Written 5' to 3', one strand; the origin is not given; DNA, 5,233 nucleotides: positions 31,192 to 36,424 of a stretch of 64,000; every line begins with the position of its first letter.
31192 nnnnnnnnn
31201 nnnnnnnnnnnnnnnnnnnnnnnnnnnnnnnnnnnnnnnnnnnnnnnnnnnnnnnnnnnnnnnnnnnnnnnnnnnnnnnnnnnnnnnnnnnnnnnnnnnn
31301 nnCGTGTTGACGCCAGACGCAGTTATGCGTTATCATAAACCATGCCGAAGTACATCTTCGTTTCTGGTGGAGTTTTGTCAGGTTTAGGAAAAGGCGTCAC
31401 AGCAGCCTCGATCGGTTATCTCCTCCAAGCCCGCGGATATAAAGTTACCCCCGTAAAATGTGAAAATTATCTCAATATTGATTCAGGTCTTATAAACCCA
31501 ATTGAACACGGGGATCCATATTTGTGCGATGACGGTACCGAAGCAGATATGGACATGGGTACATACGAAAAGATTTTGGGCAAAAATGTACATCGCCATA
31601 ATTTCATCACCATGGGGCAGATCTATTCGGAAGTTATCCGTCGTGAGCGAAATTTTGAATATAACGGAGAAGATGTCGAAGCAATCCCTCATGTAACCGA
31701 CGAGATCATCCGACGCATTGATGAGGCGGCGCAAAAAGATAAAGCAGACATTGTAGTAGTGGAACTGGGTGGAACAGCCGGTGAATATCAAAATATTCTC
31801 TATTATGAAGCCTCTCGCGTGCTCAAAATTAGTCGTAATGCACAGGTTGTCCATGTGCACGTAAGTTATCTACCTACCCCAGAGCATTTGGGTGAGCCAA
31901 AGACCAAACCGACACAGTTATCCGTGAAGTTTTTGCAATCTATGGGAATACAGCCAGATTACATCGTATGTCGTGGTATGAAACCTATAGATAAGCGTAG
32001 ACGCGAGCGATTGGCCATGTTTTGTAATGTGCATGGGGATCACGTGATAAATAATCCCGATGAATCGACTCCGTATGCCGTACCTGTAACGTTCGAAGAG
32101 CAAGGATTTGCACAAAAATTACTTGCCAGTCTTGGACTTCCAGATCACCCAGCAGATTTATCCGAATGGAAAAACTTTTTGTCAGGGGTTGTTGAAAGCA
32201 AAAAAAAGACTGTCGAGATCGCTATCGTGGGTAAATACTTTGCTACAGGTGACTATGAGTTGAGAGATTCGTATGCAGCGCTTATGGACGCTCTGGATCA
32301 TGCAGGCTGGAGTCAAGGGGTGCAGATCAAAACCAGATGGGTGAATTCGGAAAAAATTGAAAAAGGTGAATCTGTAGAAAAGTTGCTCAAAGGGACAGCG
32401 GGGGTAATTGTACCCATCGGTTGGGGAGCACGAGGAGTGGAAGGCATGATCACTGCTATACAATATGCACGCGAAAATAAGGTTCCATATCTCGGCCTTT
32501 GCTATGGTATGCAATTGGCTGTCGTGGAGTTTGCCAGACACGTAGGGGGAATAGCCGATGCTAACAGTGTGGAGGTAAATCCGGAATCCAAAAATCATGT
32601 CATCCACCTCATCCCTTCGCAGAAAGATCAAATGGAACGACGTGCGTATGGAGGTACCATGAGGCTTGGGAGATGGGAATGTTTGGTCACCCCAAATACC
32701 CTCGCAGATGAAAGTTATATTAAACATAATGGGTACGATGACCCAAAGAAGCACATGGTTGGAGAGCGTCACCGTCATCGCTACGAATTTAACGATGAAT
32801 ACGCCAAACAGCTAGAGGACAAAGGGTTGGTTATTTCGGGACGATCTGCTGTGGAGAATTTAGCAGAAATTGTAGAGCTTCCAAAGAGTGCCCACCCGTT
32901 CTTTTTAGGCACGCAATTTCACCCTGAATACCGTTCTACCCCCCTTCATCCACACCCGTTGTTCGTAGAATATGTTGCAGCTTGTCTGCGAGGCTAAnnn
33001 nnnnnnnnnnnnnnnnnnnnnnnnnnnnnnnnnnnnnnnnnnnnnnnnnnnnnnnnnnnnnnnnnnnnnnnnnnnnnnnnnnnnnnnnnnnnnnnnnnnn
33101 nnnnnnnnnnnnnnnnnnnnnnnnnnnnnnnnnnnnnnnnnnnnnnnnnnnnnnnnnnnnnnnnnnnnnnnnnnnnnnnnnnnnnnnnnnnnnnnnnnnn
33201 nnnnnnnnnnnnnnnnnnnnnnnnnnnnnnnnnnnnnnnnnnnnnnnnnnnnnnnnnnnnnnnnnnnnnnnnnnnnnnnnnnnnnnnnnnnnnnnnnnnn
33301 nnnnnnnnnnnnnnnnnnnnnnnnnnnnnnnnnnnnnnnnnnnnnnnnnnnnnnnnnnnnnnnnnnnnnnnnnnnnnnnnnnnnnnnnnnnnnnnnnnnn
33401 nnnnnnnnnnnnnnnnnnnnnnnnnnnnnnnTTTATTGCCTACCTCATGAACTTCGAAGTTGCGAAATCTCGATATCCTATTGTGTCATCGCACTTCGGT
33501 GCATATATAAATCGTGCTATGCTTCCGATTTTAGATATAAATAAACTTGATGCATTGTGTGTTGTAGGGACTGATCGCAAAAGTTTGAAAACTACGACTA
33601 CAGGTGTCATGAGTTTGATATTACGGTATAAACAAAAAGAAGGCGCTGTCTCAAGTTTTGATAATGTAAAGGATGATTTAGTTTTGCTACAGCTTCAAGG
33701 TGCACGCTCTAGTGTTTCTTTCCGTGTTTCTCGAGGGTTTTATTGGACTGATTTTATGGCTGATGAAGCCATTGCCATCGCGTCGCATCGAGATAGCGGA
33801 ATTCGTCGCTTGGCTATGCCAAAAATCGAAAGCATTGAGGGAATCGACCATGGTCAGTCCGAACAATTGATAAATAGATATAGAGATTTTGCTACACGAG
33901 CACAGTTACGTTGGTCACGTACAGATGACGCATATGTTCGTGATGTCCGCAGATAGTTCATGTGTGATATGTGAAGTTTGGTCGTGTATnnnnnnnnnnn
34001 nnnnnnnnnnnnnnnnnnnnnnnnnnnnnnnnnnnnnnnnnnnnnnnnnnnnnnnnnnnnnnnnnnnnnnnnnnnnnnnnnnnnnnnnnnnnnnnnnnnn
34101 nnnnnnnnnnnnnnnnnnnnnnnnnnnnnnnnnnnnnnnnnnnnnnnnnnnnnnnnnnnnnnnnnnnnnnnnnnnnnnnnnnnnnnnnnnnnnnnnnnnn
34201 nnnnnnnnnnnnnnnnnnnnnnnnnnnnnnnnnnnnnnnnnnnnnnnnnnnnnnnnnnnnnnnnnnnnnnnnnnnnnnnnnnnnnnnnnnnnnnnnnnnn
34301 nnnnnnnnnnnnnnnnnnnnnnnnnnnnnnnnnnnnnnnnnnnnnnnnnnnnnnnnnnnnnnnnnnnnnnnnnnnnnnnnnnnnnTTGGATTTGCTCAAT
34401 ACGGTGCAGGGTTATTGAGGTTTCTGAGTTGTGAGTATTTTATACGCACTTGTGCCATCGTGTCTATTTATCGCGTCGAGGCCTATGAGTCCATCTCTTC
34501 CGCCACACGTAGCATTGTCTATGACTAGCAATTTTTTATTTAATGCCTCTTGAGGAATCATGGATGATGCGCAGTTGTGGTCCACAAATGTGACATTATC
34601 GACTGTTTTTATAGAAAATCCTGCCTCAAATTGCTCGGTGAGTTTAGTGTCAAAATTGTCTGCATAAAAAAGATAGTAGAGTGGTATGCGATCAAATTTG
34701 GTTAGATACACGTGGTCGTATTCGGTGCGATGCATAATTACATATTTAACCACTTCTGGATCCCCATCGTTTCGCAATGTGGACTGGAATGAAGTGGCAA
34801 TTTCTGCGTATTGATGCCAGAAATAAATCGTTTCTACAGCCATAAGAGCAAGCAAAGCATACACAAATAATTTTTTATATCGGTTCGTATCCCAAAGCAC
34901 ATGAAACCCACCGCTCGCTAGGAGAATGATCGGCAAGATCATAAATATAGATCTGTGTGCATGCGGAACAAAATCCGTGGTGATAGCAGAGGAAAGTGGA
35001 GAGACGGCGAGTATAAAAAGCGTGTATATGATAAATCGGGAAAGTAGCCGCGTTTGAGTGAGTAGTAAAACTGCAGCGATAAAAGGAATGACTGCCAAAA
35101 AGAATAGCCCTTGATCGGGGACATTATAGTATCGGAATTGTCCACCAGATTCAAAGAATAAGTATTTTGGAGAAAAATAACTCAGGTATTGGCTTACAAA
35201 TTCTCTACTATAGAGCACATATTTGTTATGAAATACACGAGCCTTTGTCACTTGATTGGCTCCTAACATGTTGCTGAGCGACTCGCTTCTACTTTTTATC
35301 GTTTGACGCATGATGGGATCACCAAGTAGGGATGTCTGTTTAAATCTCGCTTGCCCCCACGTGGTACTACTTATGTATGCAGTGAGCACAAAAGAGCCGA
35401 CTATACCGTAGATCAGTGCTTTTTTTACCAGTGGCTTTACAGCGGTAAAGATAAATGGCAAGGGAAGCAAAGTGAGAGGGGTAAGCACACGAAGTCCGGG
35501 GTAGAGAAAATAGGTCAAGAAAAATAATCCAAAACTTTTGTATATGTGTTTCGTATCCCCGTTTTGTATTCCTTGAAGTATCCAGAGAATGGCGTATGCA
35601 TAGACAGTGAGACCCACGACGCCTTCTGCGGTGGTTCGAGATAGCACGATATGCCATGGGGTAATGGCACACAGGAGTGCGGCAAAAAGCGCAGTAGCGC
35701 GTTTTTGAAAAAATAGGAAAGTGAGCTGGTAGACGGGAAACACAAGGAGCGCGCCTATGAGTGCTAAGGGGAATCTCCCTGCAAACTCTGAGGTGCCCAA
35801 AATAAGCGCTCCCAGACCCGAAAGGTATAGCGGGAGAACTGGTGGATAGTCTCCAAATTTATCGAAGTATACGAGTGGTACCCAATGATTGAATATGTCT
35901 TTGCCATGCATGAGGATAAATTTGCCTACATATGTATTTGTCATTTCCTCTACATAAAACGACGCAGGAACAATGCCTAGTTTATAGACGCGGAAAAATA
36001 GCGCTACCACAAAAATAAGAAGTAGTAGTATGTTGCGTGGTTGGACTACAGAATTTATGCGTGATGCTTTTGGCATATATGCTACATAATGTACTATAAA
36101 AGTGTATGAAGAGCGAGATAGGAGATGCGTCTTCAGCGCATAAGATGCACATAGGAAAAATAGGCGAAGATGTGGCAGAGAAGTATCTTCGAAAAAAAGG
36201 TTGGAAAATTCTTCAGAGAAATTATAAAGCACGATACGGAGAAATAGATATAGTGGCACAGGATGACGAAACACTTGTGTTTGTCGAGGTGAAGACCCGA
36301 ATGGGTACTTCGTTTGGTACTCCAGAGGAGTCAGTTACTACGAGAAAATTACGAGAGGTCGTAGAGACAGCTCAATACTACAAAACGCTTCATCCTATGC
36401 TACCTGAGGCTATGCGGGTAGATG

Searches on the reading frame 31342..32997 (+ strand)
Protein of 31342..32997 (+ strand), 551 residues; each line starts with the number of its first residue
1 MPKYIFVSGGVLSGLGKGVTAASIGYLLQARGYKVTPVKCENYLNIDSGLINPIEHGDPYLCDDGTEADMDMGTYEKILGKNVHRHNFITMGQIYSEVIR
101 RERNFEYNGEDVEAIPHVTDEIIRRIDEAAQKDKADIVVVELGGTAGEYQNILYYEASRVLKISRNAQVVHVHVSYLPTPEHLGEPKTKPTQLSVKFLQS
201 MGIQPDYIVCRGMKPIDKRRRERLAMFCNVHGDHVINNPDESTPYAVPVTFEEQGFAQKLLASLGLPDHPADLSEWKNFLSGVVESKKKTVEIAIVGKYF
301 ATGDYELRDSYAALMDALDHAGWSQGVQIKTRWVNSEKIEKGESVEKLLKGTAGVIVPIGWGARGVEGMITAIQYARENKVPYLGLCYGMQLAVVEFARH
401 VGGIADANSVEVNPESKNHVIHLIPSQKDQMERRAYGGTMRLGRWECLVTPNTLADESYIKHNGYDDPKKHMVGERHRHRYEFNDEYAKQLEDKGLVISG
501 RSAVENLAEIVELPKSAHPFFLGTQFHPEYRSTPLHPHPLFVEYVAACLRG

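Call 78: search_protein_families(library=pfam, max_evalue=0.00001, proteins=[window:31342-32997:+])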
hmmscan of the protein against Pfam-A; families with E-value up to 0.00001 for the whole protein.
window:31342-32997:+ (551 aa): 2 families
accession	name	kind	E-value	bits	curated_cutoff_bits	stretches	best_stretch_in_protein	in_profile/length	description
PF06418.20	CTP_synth_N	-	1.2e-93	313.8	26.1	1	3-266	1-265/265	CTP synthase N-terminus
PF00117.34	GATase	-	2.2e-30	106.2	22.8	1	307-545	2-188/190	Glutamine amidotransferase class-I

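Call 79: find_encoding_contigs(protein=window:31342-32997:+, flank=10000, max_places=1)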
Protein window:31342-32997:+ (551 aa): 4 contigs read that carry it; 1 place shown.
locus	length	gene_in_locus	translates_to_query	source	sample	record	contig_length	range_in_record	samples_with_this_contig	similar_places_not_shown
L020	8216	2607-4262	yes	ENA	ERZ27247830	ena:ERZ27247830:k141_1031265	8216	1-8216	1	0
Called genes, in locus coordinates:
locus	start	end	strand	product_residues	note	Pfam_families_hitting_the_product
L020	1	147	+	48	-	?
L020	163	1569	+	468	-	PF02874:ATP-synt_ab_N, PF00006:ATP-synt_ab, PF22919:ATP-synt_VA_C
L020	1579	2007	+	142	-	PF02823:ATP-synt_DE_N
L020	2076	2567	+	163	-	PF00571:CBS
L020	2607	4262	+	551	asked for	PF06418:CTP_synth_N, PF00117:GATase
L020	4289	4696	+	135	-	PF01245:Ribosomal_L19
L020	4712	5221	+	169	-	-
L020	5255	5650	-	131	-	-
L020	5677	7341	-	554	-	PF13231:PMT_2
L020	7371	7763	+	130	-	PF08378:NERD (weak), PF02021:UPF0102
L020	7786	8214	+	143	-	?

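Call 87: list_cluster_members(proteins=[window:31342-32997:+, window:26503-28011:+, window:55119-56051:-, window:53908-54570:+, window:20884-24180:+, P0024, P0026, P0027])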
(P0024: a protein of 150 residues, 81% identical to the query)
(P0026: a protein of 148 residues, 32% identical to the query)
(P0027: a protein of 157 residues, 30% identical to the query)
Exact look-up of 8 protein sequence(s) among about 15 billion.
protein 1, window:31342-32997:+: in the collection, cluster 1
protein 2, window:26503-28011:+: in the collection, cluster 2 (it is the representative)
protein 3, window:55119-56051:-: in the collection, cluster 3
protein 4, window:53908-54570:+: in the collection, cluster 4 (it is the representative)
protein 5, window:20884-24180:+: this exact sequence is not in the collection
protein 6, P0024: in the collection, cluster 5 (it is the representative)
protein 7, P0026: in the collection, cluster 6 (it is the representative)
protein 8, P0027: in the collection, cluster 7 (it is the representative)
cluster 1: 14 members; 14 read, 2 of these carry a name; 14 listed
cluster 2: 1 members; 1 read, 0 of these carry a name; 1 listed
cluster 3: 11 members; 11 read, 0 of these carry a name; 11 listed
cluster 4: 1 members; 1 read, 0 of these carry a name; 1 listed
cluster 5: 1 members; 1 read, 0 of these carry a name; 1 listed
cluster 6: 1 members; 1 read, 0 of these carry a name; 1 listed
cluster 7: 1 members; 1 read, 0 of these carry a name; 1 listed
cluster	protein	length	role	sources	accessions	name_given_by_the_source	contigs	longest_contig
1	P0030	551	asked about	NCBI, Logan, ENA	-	-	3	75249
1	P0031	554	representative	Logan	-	-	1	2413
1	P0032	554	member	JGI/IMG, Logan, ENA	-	CTP synthase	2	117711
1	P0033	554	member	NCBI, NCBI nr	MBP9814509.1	CTP synthase [Candidatus Woesebacteria bacterium]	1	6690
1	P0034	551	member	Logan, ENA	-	-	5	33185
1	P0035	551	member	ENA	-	-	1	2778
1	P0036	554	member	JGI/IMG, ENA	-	-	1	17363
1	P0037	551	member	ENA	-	-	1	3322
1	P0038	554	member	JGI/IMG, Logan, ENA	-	-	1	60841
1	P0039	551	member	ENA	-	-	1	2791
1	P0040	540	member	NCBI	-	-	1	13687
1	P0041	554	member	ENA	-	-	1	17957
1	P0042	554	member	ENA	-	-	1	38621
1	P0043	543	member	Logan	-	-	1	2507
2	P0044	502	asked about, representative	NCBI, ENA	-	-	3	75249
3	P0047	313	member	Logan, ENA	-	-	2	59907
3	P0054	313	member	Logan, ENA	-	-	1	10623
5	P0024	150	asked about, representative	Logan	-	-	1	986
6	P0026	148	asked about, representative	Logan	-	-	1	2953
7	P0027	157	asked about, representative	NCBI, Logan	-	-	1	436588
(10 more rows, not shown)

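Call 88: find_encoding_contigs(protein=P0047, flank=10000, max_places=2)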
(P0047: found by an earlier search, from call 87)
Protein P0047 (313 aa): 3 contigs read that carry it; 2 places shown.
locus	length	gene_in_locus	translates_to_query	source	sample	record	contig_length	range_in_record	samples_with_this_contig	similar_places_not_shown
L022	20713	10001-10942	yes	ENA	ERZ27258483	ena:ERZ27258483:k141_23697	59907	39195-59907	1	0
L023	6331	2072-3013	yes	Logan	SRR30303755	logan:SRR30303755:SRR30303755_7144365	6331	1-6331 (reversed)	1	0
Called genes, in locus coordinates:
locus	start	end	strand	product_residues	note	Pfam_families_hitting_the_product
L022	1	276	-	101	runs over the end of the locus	-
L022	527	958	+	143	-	-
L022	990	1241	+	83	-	-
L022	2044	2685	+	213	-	PF13643:DUF4145 (weak)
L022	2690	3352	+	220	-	-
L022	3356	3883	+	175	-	-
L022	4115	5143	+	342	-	-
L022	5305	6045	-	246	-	-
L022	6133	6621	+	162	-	-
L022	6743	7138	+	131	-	-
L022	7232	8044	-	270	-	-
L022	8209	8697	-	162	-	-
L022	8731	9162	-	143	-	-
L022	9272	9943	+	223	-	-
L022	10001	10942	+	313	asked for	PF01048:PNP_UDP_1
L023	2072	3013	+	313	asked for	PF01048:PNP_UDP_1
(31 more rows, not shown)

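Call 89: find_encoding_contigs(protein=P0054, flank=10000, max_places=2)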
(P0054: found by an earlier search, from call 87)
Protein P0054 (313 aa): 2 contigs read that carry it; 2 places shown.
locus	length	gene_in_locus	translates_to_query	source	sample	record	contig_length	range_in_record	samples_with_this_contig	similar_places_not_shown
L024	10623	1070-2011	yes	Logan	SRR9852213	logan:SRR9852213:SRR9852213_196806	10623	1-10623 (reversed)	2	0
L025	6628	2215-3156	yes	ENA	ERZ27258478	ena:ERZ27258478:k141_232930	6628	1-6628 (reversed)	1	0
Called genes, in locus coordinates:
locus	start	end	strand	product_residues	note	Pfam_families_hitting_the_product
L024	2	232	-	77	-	?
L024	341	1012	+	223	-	-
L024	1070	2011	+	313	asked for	PF01048:PNP_UDP_1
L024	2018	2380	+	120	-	-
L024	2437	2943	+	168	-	-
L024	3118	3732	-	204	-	PF00156:Pribosyltran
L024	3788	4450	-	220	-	PF00702:Hydrolase, PF13419:HAD_2, PF13242:Hydrolase_like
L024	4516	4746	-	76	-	-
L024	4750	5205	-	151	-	-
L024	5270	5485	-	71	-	-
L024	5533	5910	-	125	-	-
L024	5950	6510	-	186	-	-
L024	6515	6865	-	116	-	-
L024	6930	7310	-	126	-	-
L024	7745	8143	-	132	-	PF07883:Cupin_2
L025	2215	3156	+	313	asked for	PF01048:PNP_UDP_1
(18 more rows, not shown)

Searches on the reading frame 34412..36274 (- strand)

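Call 78: search_protein_families(library=pfam, max_evalue=0.00001, proteins=[window:34412-36274:-])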
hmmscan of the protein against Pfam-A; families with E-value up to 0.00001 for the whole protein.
window:34412-36274:- (620 aa): 1 family
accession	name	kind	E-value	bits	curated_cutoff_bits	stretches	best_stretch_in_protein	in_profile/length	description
PF13231.12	PMT_2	-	2.3e-07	31.6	26.1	1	145-298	3-152/160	Dolichyl-phosphate-mannose-protein mannosyltransferase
